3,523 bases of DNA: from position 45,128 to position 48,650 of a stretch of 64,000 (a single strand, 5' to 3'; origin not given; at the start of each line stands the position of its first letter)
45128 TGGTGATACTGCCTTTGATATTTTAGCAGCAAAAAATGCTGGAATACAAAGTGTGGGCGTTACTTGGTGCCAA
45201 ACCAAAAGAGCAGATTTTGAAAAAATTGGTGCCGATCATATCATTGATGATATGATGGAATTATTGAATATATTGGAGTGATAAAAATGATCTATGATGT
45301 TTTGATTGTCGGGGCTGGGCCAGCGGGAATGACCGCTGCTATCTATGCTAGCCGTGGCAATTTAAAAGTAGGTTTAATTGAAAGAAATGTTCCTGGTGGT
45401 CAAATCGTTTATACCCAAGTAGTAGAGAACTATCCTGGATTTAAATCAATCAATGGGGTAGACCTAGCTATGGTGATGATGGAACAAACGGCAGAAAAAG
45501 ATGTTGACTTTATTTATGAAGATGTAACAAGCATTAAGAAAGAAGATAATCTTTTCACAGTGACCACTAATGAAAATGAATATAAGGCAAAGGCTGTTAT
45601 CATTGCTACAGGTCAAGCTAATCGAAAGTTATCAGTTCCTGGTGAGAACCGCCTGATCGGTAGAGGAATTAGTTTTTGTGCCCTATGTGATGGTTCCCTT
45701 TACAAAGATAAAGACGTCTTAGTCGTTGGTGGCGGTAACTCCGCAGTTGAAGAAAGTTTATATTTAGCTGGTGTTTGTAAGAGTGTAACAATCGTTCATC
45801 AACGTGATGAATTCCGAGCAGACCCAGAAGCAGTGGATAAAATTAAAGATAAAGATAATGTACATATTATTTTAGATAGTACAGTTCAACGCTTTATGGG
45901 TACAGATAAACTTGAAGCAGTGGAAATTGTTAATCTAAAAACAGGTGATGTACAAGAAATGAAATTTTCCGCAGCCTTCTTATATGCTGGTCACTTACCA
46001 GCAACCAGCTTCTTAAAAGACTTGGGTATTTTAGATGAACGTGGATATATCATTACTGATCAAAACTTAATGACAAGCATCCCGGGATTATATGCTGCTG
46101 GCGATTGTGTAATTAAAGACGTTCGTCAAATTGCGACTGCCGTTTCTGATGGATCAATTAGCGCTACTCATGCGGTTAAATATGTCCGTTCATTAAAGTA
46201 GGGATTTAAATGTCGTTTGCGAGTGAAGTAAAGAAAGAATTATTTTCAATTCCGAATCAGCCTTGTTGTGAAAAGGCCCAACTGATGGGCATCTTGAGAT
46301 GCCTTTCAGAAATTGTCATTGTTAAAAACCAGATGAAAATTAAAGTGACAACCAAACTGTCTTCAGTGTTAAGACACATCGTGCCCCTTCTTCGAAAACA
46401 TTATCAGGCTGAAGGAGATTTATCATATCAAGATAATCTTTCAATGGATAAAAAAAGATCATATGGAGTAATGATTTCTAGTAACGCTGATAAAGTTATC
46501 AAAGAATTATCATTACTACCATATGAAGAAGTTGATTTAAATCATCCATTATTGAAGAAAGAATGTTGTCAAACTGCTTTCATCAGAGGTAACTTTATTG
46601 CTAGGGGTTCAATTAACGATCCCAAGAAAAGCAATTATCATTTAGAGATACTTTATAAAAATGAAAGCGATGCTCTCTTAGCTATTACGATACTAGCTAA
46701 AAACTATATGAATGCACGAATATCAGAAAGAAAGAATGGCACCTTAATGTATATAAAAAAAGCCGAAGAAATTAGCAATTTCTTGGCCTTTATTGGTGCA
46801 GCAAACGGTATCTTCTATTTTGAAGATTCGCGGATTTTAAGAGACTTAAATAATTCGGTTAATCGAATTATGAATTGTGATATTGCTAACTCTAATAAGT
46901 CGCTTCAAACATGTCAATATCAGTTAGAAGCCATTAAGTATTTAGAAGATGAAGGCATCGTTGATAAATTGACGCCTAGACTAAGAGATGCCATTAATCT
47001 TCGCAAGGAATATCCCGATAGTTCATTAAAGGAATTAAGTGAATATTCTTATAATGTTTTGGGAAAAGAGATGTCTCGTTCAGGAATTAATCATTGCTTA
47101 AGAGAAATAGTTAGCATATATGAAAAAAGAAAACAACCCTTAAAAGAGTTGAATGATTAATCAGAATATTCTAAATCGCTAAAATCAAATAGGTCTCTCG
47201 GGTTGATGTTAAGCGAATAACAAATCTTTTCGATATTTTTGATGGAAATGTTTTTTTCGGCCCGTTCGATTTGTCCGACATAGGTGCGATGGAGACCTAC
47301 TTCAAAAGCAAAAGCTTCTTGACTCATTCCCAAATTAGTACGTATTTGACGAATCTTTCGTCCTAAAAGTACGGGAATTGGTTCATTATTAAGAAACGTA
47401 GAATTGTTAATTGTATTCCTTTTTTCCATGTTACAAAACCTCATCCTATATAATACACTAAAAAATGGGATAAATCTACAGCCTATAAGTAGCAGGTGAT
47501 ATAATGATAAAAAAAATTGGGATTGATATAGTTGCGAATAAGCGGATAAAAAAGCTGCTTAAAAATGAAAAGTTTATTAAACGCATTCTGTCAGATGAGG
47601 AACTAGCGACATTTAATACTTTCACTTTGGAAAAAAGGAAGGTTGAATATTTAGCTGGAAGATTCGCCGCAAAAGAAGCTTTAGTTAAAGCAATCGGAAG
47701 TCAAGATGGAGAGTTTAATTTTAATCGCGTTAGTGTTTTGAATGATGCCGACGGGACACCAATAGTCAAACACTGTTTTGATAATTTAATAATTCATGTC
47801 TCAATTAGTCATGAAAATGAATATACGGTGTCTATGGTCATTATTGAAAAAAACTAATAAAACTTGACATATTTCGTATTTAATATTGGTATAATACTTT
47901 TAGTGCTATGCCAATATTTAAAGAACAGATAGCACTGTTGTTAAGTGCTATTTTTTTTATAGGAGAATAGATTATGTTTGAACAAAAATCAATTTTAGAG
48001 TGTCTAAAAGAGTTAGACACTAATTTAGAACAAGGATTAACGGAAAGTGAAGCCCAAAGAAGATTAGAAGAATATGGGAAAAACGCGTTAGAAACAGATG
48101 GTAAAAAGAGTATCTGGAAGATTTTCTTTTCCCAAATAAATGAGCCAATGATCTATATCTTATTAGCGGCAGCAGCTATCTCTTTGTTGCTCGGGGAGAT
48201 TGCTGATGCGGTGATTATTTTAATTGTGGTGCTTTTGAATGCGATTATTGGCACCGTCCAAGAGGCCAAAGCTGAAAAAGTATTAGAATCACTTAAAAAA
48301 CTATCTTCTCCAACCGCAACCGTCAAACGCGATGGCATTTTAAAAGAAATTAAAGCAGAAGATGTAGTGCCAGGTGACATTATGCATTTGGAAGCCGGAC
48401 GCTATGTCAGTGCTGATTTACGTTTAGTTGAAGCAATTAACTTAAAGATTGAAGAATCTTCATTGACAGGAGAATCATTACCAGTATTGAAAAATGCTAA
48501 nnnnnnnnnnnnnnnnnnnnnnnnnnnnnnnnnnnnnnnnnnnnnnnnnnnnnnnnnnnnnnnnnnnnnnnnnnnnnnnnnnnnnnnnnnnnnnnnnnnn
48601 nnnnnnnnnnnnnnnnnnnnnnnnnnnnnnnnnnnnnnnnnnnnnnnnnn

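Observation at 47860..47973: A terminator/antiterminator leader with a hydrophobic 20-aa uORF lies upstream of the Ca2+ P-type ATPase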

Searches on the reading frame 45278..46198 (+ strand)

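Call 7: search_protein_families(library=pfam, proteins=[window:45278-46198:+])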
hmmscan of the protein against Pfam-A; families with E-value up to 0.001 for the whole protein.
window:45278-46198:+ (307 aa): 14 families
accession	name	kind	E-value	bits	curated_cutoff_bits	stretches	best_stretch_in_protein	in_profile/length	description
PF07992.20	Pyr_redox_2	-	2.4e-55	188.5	26.1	1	6-292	1-291/291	Pyridine nucleotide-disulphide oxidoreductase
PF13738.12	Pyr_redox_3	-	3.8e-30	105.6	30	1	80-275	101-305/305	Pyridine nucleotide-disulphide oxidoreductase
PF00070.33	Pyr_redox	-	4.2e-14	53.3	22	1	147-217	2-79/82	Pyridine nucleotide-disulphide oxidoreductase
PF00890.30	FAD_binding_2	-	6.7e-11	42.5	20.4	1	7-46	1-41/414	FAD binding domain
PF01266.30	DAO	-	7.5e-11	42.6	27.9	1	7-41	1-37/353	FAD dependent oxidoreductase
PF03486.20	HI0933_like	-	2e-10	41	50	1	7-38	2-33/244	HI0933-like protein Rossmann domain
PF01134.28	GIDA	-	1.5e-08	34.6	22.1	1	7-37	1-31/391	Glucose inhibited division protein A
PF01946.23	Thi4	-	3.1e-08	33.6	26.2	1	5-41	17-55/235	Thi4 family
PF12831.13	FAD_oxidored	-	5.2e-07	29.7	27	1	7-45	1-40/416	FAD dependent oxidoreductase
PF13450.12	NAD_binding_8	-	6.9e-06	26.7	21.9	1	10-45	1-37/68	NAD(P)-binding Rossmann-like domain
PF13454.12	NAD_binding_9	-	1.1e-05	26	21.8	0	71-113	111-154/155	FAD-NAD(P)-binding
PF05834.18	Lycopene_cycl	-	4e-05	23.3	23.4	0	7-35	1-31/380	Lycopene cyclase protein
PF13434.12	Lys_Orn_oxgnase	-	0.00023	20.9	21.3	0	83-178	118-224/339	L-lysine 6-monooxygenase/L-ornithine 5-monooxygenase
PF01494.25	FAD_binding_3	-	0.0004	20.2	22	0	6-36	2-32/349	FAD binding domain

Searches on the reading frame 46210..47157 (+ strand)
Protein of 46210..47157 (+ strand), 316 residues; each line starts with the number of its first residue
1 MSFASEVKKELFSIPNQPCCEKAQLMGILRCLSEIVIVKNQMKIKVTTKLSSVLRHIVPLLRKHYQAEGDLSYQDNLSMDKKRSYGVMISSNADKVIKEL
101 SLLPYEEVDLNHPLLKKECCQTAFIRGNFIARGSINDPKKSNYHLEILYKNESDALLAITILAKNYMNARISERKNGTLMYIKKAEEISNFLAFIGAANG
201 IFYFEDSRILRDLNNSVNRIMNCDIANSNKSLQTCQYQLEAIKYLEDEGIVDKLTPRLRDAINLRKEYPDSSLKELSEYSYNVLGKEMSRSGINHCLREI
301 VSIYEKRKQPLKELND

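Call 7: search_protein_families(library=pfam, proteins=[window:46210-47157:+])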
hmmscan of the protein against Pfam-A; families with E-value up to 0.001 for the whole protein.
window:46210-47157:+ (316 aa): 3 families
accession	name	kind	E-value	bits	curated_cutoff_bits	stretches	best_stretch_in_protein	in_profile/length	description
PF02650.20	HTH_WhiA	-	1.2e-24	87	27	1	217-303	1-83/84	WhiA C-terminal HTH domain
PF14527.11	LAGLIDADG_WhiA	-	1.5e-24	86.3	23.2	1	122-213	2-92/93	WhiA LAGLIDADG-like domain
PF10298.14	WhiA_N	-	1.4e-15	57.5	23.4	1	18-103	1-86/86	WhiA N-terminal LAGLIDADG-like domain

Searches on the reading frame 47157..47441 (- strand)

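Call 7: search_protein_families(library=pfam, proteins=[window:47157-47441:-])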
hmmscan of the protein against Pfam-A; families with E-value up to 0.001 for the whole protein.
window:47157-47441:- (94 aa): 4 families
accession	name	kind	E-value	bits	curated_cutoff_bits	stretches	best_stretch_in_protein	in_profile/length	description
PF01381.28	HTH_3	-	5.9e-13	49.1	23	1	30-84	1-55/55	Helix-turn-helix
PF13443.12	HTH_26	-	3e-07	31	22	1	29-88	1-61/63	Cro/C1-type HTH DNA-binding domain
PF12844.13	HTH_19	-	7e-07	29.5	30.2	1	27-85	1-59/64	Helix-turn-helix domain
PF13560.12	HTH_31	-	1.3e-06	29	27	1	26-74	2-51/64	Helix-turn-helix domain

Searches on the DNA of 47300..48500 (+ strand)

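Call 3: search_rna_families(source=window, start=47300, end=48500, threshold=evalue, max_evalue=10, show_alignments=3)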
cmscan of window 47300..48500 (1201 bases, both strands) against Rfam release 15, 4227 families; matches with E-value up to 10: 7.
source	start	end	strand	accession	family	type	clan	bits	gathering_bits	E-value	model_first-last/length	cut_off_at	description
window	47866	47931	-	RF00254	mir-16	Gene; miRNA;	CL00085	28.9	36.5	0.00068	1-82/82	no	mir-16 microRNA precursor family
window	47882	47918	+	RF00254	mir-16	Gene; miRNA;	CL00085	17.7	36.5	1.2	22-60/82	no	mir-16 microRNA precursor family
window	47368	47432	+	RF03914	mir-BART21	Gene; miRNA;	-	17.3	70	3.4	1-76/76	no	mir-BART21 microRNA precursor family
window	47719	47872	-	RF01488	rli49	Gene; sRNA;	-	17.1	40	3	1-163/163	no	Listeria sRNA rli49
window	47902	47934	-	RF00735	mir-367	Gene; miRNA;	-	15.1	54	6.7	19-52/68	no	mir-367 microRNA precursor family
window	47987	48024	-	RF01259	snR63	Gene; snRNA; snoRNA; CD-box;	CL00061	14.6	50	0.36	1-255/255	no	Small nucleolar RNA snR63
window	47885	47956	-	RF00125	IS128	Gene; sRNA;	-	13.3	80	8.6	122-198/209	no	IS128 RNA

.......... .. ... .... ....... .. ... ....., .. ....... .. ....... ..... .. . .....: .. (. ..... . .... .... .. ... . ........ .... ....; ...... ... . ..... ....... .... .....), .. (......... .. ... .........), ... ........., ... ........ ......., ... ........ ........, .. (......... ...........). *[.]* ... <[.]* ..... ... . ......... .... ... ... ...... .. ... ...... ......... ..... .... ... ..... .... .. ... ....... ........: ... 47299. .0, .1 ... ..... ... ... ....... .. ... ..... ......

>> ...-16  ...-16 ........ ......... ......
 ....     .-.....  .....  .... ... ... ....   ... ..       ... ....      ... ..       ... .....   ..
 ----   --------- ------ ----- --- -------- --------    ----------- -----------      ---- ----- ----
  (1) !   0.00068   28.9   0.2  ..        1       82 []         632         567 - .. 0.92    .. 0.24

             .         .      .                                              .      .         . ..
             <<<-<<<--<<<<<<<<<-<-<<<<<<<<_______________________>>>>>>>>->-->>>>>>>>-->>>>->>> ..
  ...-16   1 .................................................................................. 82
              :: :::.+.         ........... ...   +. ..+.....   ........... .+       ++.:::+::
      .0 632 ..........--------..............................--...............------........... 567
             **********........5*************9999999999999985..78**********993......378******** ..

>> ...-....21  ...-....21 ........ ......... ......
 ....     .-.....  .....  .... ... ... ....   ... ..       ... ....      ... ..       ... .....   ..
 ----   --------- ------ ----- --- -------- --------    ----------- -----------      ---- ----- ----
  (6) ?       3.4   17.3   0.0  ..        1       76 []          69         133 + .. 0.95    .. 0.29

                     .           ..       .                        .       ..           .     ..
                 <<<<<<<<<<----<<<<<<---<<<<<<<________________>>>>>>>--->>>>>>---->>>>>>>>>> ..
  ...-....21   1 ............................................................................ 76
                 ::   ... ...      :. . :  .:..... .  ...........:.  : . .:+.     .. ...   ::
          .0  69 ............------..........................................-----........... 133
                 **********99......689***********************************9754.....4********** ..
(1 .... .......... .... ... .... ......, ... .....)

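Call 53: search_rna_families(sources=[L101, L102, L103, L104], threshold=evalue, max_evalue=1, show_alignments=3)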
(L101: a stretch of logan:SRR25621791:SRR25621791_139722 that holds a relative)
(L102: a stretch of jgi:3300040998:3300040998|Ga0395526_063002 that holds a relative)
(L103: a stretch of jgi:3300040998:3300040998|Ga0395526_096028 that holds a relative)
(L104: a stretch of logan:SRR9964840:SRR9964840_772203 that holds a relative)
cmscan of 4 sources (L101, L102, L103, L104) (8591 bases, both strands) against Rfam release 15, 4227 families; matches with E-value up to 1: 1.
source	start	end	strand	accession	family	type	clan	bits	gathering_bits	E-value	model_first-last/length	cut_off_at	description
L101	2444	2540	+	RF01287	snoR27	Gene; snRNA; snoRNA; CD-box;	CL00079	31.5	41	0.11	1-94/94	no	Small nucleolar RNA snoR27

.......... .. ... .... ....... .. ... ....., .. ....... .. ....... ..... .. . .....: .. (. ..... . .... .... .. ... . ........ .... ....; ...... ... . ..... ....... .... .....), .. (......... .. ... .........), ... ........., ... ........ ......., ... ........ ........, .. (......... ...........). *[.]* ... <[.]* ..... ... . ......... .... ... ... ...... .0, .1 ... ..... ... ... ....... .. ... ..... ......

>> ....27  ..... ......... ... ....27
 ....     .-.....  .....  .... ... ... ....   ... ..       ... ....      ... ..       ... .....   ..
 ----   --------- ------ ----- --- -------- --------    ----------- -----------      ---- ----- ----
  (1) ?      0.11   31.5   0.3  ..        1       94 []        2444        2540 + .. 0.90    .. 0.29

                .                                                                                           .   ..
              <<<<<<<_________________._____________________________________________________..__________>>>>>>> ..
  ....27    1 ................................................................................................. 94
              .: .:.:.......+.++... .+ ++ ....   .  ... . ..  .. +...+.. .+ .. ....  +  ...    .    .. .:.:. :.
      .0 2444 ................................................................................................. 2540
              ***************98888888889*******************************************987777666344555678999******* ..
